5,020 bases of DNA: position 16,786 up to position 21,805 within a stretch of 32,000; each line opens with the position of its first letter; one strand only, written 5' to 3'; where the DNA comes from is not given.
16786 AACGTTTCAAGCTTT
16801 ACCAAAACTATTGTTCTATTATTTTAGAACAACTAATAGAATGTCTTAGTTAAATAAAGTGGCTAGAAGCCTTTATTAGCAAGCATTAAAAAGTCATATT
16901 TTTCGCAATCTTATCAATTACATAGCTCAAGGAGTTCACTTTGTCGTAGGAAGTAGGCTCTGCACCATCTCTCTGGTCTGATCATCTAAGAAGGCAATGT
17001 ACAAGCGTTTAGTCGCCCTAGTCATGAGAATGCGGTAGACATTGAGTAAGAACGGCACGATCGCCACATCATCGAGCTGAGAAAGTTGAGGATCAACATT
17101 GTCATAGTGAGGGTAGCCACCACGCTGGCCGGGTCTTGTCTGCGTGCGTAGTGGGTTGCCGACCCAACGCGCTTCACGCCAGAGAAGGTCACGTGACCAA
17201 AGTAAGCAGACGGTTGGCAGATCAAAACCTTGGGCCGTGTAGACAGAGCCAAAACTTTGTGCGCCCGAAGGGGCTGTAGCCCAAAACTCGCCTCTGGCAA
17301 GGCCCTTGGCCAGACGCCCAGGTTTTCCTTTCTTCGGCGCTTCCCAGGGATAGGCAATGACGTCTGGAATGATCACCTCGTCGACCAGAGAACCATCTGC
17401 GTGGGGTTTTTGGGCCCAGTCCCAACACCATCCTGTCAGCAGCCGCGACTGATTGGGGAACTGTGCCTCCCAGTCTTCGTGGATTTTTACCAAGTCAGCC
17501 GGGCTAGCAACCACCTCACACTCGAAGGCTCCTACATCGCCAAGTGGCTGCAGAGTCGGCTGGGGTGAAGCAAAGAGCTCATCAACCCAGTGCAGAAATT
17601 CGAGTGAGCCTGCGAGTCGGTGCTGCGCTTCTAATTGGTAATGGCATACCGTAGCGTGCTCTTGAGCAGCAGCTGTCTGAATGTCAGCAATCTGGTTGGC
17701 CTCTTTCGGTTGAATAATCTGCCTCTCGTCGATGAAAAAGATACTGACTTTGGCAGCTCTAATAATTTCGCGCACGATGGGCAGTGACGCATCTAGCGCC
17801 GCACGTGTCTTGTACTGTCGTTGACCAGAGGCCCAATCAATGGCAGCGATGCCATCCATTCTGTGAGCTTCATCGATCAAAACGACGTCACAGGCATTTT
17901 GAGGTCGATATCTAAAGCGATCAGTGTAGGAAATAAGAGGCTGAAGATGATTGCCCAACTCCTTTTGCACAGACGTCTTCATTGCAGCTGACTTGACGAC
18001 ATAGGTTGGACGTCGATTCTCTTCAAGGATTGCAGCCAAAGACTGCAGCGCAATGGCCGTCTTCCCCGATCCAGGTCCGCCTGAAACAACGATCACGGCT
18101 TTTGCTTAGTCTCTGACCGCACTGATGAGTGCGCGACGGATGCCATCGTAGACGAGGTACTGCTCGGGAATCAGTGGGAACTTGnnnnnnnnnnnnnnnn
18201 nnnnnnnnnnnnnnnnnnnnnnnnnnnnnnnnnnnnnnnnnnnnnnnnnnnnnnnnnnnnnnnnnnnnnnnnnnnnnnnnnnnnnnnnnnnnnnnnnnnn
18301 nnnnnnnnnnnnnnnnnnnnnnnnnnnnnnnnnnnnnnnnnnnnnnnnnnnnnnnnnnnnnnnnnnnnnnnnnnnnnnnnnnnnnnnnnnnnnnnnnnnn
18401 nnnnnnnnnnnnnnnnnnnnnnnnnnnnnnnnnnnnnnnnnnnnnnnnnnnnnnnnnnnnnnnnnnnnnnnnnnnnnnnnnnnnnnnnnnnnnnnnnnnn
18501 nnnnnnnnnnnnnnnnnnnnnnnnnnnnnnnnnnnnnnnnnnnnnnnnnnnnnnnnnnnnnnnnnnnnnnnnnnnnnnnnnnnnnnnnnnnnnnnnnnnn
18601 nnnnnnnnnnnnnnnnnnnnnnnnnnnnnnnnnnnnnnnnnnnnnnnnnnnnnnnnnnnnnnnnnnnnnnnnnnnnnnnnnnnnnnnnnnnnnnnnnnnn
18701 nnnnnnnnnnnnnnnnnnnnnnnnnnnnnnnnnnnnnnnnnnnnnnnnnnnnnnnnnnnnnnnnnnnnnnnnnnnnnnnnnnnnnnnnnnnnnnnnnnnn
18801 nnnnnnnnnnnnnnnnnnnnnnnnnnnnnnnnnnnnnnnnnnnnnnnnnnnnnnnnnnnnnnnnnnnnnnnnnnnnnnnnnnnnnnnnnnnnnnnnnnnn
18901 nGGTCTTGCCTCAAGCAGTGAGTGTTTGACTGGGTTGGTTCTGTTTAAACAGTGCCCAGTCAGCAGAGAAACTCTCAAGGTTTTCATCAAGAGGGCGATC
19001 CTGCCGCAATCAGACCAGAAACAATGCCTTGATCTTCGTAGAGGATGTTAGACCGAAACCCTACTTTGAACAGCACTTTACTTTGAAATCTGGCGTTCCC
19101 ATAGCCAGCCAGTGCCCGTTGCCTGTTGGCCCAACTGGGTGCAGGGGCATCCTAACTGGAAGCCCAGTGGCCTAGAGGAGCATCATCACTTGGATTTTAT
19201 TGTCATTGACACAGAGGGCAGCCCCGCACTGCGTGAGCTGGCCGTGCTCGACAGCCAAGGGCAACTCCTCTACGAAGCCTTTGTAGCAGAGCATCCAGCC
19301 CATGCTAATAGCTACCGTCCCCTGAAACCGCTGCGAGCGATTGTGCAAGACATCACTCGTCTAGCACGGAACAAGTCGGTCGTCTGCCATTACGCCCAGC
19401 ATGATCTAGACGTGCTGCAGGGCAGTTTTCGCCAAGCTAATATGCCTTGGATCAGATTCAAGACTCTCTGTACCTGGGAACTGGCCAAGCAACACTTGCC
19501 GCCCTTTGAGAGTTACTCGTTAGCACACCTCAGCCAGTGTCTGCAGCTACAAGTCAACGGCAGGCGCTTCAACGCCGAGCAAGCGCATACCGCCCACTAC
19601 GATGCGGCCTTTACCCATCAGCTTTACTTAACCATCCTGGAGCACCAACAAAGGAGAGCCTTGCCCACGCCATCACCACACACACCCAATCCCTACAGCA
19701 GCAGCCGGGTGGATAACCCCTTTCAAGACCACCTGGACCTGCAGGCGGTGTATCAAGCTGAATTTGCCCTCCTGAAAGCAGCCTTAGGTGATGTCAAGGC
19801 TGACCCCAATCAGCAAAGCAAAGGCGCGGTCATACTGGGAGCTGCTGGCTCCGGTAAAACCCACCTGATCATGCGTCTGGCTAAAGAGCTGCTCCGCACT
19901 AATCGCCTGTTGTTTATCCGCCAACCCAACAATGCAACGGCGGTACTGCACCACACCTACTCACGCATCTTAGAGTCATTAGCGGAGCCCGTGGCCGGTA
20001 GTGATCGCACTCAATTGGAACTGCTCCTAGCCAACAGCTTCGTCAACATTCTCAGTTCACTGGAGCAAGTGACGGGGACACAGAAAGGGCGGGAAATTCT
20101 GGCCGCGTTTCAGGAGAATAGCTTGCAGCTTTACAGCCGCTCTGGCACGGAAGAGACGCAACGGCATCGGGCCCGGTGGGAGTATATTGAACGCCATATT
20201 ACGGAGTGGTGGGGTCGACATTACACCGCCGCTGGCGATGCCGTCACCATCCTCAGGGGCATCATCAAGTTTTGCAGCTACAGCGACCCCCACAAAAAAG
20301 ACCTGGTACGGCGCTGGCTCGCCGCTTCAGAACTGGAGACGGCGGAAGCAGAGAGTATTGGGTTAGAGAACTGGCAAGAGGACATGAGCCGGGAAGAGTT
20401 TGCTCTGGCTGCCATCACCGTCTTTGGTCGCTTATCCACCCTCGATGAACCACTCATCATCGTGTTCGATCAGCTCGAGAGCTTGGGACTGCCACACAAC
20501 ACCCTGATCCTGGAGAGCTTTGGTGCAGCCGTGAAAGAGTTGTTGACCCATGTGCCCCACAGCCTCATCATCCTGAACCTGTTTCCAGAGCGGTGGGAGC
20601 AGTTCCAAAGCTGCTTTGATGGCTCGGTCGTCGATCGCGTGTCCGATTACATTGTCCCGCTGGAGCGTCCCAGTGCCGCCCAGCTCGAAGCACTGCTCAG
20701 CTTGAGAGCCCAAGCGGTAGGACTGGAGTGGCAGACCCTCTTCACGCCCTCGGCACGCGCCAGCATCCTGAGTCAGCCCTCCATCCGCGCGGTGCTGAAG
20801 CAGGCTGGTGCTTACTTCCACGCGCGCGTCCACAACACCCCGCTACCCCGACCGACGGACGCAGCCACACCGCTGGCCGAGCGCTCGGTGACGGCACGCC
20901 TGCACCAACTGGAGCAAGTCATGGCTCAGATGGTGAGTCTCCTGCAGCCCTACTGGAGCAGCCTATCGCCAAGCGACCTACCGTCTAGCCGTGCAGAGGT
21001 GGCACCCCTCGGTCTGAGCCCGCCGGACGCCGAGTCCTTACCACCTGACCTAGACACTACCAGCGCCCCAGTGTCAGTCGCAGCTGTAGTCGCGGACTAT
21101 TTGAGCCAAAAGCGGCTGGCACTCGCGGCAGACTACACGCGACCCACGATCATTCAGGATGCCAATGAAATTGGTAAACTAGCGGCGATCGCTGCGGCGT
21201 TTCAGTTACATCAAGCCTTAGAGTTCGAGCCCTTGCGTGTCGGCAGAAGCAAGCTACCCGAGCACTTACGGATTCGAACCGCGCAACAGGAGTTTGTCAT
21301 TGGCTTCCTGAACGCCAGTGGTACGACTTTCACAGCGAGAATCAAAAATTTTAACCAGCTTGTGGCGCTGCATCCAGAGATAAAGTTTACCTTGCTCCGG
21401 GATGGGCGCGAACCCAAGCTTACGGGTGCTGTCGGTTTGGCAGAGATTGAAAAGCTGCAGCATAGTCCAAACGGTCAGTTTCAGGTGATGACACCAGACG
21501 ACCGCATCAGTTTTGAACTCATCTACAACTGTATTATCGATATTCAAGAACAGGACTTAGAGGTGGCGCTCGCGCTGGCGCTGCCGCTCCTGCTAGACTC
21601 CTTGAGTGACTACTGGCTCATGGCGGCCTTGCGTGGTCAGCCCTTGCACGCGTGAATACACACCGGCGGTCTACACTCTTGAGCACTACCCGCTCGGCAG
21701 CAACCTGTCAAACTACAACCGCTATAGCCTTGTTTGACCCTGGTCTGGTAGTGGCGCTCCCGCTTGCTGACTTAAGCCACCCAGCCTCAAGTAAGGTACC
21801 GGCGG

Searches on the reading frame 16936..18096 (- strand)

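Call 71: search_protein_families(library=pfam, proteins=[window:16936-18096:-], max_evalue=0.001)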
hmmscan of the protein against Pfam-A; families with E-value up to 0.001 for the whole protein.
window:16936-18096:- (386 aa): 3 families
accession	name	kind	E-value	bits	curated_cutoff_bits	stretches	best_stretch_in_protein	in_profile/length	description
PF09848.15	SLFN-g3_helicase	-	3.2e-53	181.7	24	1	1-371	3-354/354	Schlafen group 3, DNA/RNA helicase domain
PF00004.35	AAA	-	0.00012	23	21.2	0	3-83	2-72/131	ATPase family associated with various cellular activities (AAA)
PF13604.12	AAA_30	-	0.00052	20.2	27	0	2-81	21-101/191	AAA domain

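Call 83: search_protein_families(library=padloc, proteins=[window:16936-18096:-], max_evalue=0.001)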
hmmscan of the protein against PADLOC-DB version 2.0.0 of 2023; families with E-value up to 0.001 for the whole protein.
window:16936-18096:- (386 aa): 3 families
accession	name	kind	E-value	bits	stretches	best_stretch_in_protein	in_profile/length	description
PDLC02350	AbiO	-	6.8e-10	36.3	1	2-161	195-328/468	AbiO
PDLC02372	Nhi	-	6.8e-09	32.9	1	1-157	201-326/470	-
PDLC05014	PDC-S41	-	7e-05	19.3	1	284-367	555-621/657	-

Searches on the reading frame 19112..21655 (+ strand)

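Call 3: search_protein_families(library=pfam, proteins=[window:19112-21655:+], max_evalue=0.01)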
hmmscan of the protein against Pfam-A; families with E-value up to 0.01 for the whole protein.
window:19112-21655:+ (847 aa): 8 families
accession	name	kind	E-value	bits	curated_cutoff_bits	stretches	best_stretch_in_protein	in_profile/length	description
PF13191.12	AAA_16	-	2e-07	32.1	32.6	1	217-458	8-144/167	AAA ATPase domain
PF25199.1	nSTAND_NTPase5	-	1.4e-06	28.7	34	1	215-276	19-82/145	Novel STAND NTPase 5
PF01443.25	Viral_helicase1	-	0.0026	18.1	21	1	240-279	2-43/228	Viral superfamily 1 RNA helicase core domain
PF04851.21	ResIII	-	0.0032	17.8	22.5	1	224-288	11-78/164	Type III restriction enzyme, res subunit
PF20720.3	nSTAND3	-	0.0034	17.5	27.2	1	236-282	17-64/155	Novel STAND NTPase 3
PF13401.12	AAA_22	-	0.0042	17.8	27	0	239-302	8-68/130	AAA domain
PF00929.31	RNase_T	-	0.0049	17.9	24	0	76-171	72-163/164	Exonuclease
PF13245.12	AAA_19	-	0.0091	16.6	25.1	0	235-293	10-64/134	AAA domain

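Call 83: search_protein_families(library=padloc, proteins=[window:19112-21655:+], max_evalue=0.001)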
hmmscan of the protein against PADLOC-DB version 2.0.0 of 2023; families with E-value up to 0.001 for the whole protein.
window:19112-21655:+ (847 aa): 4 families
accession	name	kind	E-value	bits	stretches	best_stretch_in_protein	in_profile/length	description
PDLC05027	PDC-S48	-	1.4e-10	38.8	1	76-184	73-175/411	-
PDLC01247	DEDDh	-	5.6e-10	38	1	73-172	58-138/139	"CAS-I,CAS-II,CAS-III,CAS-IV,CAS-V,CAS-VI; associated"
PDLC04140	mad8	-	2e-06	25.6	1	237-368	28-140/314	mads_8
PDLC05028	PDC-S48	-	5.6e-06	23.2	1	75-239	86-242/512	-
